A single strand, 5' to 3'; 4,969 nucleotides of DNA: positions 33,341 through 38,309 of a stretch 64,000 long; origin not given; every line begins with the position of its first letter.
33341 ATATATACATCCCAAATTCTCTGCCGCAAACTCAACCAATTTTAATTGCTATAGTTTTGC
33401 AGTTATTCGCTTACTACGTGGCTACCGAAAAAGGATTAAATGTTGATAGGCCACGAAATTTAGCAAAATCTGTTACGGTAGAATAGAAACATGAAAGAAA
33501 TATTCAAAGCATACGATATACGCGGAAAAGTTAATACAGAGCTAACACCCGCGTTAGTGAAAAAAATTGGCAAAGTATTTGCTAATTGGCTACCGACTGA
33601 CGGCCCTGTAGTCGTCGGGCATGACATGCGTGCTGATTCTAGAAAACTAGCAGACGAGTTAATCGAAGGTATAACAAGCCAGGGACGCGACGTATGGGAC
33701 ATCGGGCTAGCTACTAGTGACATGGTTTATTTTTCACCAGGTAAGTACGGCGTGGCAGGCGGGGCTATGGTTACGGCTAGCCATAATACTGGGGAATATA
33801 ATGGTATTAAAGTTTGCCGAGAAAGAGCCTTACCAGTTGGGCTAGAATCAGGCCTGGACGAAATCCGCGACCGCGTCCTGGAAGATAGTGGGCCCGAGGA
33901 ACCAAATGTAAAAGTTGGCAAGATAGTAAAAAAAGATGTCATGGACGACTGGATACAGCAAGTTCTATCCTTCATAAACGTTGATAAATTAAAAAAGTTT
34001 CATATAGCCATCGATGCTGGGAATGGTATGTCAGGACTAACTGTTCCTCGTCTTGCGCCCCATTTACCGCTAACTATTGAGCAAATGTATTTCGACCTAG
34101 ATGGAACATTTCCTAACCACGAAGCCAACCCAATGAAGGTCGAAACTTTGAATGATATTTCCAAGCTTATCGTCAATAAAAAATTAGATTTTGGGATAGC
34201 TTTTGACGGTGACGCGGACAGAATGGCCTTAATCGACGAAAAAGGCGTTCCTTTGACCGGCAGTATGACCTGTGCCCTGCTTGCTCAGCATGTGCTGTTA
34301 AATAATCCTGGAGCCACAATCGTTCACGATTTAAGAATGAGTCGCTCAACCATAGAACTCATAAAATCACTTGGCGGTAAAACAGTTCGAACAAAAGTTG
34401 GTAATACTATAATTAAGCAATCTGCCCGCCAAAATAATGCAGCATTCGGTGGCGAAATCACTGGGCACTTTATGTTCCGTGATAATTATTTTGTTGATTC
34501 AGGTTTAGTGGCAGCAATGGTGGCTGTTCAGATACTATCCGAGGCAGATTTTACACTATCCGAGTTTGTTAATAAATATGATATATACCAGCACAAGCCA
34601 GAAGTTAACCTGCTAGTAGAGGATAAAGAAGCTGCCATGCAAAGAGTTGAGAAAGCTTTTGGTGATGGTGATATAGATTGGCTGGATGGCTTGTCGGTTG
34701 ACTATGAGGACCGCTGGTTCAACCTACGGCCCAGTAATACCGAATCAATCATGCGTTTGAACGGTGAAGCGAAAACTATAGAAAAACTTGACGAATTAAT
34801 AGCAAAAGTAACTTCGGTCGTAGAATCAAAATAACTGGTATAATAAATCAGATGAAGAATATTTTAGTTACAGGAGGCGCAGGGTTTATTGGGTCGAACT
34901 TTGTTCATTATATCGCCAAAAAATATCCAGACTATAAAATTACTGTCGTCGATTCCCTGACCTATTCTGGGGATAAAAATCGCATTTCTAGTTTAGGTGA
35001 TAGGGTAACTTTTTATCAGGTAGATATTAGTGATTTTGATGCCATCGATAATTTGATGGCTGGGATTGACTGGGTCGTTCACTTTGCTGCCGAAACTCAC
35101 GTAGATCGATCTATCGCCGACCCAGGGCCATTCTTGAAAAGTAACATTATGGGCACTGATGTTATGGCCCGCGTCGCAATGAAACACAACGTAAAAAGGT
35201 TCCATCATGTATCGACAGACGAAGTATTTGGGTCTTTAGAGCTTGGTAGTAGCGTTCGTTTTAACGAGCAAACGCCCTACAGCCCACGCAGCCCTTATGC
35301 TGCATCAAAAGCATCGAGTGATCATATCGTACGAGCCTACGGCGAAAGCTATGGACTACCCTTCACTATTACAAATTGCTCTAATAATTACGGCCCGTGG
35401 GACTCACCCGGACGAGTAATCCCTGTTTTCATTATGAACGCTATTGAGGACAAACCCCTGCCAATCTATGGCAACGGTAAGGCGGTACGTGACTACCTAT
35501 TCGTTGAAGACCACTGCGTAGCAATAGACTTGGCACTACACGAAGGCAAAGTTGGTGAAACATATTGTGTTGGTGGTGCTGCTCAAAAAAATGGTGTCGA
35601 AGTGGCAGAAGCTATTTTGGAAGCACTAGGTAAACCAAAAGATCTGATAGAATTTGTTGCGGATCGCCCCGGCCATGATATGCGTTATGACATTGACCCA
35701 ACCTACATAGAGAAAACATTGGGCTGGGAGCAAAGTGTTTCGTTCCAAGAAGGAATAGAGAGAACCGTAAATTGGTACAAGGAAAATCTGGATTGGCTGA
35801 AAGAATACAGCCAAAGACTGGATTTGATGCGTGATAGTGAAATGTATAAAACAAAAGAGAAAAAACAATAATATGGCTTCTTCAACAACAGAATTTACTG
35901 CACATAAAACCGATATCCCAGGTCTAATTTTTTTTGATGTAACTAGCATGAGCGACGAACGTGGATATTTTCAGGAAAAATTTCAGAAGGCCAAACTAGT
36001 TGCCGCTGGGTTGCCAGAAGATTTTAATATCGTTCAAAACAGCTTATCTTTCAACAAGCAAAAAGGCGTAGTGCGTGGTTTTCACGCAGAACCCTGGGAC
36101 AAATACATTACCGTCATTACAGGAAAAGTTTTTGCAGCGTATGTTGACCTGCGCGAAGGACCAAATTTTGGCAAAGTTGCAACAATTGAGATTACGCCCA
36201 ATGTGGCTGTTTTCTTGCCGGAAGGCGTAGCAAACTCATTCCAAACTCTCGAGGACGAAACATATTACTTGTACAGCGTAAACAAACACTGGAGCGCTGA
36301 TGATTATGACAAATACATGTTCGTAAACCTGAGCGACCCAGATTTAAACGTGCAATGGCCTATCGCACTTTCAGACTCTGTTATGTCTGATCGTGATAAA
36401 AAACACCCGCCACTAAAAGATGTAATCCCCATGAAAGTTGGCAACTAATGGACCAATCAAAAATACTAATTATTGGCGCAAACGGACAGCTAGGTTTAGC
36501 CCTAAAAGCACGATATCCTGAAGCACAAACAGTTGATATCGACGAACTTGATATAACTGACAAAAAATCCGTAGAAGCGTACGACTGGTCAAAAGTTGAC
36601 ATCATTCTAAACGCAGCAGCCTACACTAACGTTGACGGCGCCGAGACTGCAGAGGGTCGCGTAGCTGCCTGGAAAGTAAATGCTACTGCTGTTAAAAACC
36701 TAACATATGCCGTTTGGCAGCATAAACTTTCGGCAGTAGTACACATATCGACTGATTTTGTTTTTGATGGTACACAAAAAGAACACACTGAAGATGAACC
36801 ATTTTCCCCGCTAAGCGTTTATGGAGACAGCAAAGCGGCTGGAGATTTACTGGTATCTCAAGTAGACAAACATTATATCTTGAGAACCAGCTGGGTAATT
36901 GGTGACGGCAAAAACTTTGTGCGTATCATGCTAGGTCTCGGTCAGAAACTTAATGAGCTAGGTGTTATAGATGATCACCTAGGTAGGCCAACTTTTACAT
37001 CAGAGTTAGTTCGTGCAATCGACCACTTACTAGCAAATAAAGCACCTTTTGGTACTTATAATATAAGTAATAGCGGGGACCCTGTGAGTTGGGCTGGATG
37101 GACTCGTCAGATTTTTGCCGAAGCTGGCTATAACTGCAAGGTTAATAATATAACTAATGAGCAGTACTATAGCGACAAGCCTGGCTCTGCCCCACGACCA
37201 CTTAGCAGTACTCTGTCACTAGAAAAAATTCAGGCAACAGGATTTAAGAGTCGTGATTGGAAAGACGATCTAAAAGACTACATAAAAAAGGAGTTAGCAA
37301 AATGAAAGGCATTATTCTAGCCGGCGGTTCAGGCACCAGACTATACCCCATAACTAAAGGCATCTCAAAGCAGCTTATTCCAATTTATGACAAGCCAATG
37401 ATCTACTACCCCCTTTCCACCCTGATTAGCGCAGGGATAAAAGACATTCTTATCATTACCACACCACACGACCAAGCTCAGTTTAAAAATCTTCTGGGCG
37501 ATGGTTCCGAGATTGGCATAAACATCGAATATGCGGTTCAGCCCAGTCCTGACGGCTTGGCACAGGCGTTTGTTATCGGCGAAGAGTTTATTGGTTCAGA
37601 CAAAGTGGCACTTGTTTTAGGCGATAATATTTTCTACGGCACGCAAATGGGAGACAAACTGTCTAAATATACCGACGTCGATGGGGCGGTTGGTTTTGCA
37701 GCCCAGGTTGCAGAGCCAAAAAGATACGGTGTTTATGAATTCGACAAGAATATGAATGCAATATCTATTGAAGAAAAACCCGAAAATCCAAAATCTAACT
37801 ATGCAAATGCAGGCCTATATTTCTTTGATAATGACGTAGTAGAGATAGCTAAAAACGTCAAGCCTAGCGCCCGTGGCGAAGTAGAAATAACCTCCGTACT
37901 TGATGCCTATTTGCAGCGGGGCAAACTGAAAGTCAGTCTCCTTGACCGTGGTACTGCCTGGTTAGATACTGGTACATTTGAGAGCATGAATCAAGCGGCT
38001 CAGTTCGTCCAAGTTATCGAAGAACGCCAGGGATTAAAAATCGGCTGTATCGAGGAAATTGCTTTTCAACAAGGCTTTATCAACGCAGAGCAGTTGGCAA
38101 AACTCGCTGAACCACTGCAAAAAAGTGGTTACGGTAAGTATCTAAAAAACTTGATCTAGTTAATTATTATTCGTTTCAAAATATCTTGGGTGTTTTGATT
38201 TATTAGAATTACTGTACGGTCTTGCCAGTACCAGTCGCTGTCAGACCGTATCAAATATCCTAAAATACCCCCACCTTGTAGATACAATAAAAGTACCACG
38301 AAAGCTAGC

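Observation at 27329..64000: About 37-kb contiguous envelope glycopolymer locus resembling streptococcal rhamnose-polysaccharide (RGP/GAC-type) logic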

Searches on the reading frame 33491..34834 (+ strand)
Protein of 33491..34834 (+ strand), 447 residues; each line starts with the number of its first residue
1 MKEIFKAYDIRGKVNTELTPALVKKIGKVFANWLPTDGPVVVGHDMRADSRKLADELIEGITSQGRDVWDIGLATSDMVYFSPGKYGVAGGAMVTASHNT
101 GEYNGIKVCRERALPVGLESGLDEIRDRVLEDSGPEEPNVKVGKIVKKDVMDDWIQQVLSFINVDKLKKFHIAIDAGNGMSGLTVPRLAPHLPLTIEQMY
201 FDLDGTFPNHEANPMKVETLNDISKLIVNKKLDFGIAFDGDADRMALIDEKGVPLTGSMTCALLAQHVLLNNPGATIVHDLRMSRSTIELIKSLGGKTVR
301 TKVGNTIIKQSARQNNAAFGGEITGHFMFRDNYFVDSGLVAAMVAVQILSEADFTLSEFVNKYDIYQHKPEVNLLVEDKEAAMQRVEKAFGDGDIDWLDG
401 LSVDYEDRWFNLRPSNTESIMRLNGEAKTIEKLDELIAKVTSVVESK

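Call 3: search_protein_families(library=pfam, proteins=[window:33491-34834:+])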
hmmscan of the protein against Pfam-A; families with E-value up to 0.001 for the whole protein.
window:33491-34834:+ (447 aa): 4 families
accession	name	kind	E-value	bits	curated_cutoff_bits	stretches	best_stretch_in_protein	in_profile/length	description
PF02878.22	PGM_PMM_I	-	1.2e-35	122.7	22.5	1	3-130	2-132/138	Phosphoglucomutase/phosphomannomutase, alpha/beta/alpha domain I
PF02880.22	PGM_PMM_III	-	2.8e-20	73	20.7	1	257-362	2-111/115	Phosphoglucomutase/phosphomannomutase, alpha/beta/alpha domain III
PF02879.22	PGM_PMM_II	-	4.2e-20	72.7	29.3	1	153-252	2-103/103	Phosphoglucomutase/phosphomannomutase, alpha/beta/alpha domain II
PF00408.26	PGM_PMM_IV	-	3e-07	30.8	23.1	1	371-440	1-65/68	Phosphoglucomutase/phosphomannomutase, C-terminal domain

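Call 65: search_protein_families(library=ncbifam, proteins=[window:33491-34834:+], max_evalue=0.00001)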
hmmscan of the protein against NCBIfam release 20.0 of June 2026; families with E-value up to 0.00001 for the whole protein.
window:33491-34834:+ (447 aa): 5 families
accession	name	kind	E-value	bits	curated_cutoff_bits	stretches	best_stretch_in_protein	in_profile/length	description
NF007088.0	PRK09542.1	equivalog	9.1e-142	473.2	618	1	2-446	9-455/456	phosphomannomutase/phosphoglucomutase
TIGR03990.1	Arch_GlmM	equivalog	1.1e-110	370.6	439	1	3-444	2-444/444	phosphoglucosamine mutase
NF011943.0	PRK15414.1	subfamily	1.3e-86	291.4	801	1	4-435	6-444/456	phosphomannomutase CpsG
NF046027.1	PhglucPhmanMutPgmG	equivalog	5.8e-83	279.1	600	1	4-444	9-450/460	phosphoglucomutase/phosphomannomutase PgmG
TIGR01455.1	glmM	equivalog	2.1e-52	178.3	447.55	1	9-445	5-441/442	phosphoglucosamine mutase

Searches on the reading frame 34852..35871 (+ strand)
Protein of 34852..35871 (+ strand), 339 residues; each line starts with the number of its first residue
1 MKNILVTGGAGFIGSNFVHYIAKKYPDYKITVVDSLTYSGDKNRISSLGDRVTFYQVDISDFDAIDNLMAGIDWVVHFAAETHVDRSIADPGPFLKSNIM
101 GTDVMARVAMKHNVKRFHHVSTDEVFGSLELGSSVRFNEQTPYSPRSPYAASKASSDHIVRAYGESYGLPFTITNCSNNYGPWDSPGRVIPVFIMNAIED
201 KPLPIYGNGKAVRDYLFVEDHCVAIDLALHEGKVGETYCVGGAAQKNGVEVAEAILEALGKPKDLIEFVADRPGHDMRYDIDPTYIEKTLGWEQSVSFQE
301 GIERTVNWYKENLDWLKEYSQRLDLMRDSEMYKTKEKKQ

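Call 3: search_protein_families(library=pfam, proteins=[window:34852-35871:+])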
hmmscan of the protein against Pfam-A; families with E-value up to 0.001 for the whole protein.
window:34852-35871:+ (339 aa): 9 families
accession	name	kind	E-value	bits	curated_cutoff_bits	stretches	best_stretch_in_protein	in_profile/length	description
PF16363.11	GDP_Man_Dehyd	-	2.5e-74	251.2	27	1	5-305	1-332/332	GDP-mannose 4,6 dehydratase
PF01370.27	Epimerase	-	5.3e-65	219.6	20.9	1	4-241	1-240/240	NAD dependent epimerase/dehydratase family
PF02719.21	Polysacc_synt_2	-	5e-19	69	20.2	1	4-275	1-267/293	Polysaccharide biosynthesis protein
PF01073.25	3Beta_HSD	-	4.8e-18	65.6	22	1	5-164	1-162/280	3-beta hydroxysteroid dehydrogenase/isomerase family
PF04321.23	RmlD_sub_bind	-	1.2e-15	57.9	27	1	3-166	2-142/287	RmlD substrate binding domain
PF07993.18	NAD_binding_4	-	2.9e-15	56.6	20.1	1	6-178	1-206/258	Male sterility protein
PF13460.12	NAD_binding_10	-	1.2e-07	32.2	27.2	1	8-173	1-140/184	NAD(P)H-binding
PF03435.24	Sacchrp_dh_NADP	-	4e-07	30.9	25.1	1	9-82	5-79/129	Saccharopine dehydrogenase NADP binding domain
PF00106.31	adh_short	-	2.9e-05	24.1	26.6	0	2-72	1-71/195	short chain dehydrogenase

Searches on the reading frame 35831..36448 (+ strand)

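Call 4: search_protein_families(library=pfam, proteins=[window:35831-36448:+])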
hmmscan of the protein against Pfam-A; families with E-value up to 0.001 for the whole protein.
window:35831-36448:+ (205 aa): 1 family
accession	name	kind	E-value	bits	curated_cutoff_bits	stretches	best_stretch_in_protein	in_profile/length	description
PF00908.23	dTDP_sugar_isom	-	1.1e-39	136.2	27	1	26-197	1-168/168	dTDP-4-dehydrorhamnose 3,5-epimerase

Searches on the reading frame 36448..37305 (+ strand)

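Call 4: search_protein_families(library=pfam, proteins=[window:36448-37305:+])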
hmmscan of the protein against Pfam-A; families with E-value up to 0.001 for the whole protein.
window:36448-37305:+ (285 aa): 5 families
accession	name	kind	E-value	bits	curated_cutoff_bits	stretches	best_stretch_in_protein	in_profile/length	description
PF04321.23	RmlD_sub_bind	-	4.3e-66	223.3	27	1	5-281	2-284/287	RmlD substrate binding domain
PF01370.27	Epimerase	-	8.9e-15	55.2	20.9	1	6-159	1-183/240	NAD dependent epimerase/dehydratase family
PF16363.11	GDP_Man_Dehyd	-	1.3e-10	41.7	27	1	26-147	51-175/332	GDP-mannose 4,6 dehydratase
PF02719.21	Polysacc_synt_2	-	2.5e-07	30.6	20.2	1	35-142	62-155/293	Polysaccharide biosynthesis protein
PF07993.18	NAD_binding_4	-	4.5e-06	26.4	20.1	1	47-153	86-210/258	Male sterility protein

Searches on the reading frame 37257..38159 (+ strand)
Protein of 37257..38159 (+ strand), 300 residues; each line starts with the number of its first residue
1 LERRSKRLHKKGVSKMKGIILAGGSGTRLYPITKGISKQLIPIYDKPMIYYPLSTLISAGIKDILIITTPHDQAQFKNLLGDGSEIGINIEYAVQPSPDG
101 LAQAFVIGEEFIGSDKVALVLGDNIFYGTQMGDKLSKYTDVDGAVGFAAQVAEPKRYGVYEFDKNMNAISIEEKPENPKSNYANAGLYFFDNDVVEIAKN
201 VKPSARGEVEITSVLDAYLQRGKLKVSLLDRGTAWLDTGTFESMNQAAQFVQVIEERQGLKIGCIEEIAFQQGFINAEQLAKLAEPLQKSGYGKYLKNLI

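Call 4: search_protein_families(library=pfam, proteins=[window:37257-38159:+])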
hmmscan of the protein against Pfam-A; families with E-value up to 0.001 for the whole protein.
window:37257-38159:+ (300 aa): 3 families
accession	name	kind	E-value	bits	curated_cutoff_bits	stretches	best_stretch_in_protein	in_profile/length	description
PF00483.29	NTP_transferase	-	5.4e-73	246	21.2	1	17-251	1-242/245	Nucleotidyl transferase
PF12804.13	NTP_transf_3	-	1.9e-09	38.4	27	1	18-144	1-116/160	MobA-like NTP transferase domain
PF01128.25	IspD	-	0.0007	19.8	27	0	19-82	4-65/221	2-C-methyl-D-erythritol 4-phosphate cytidylyltransferase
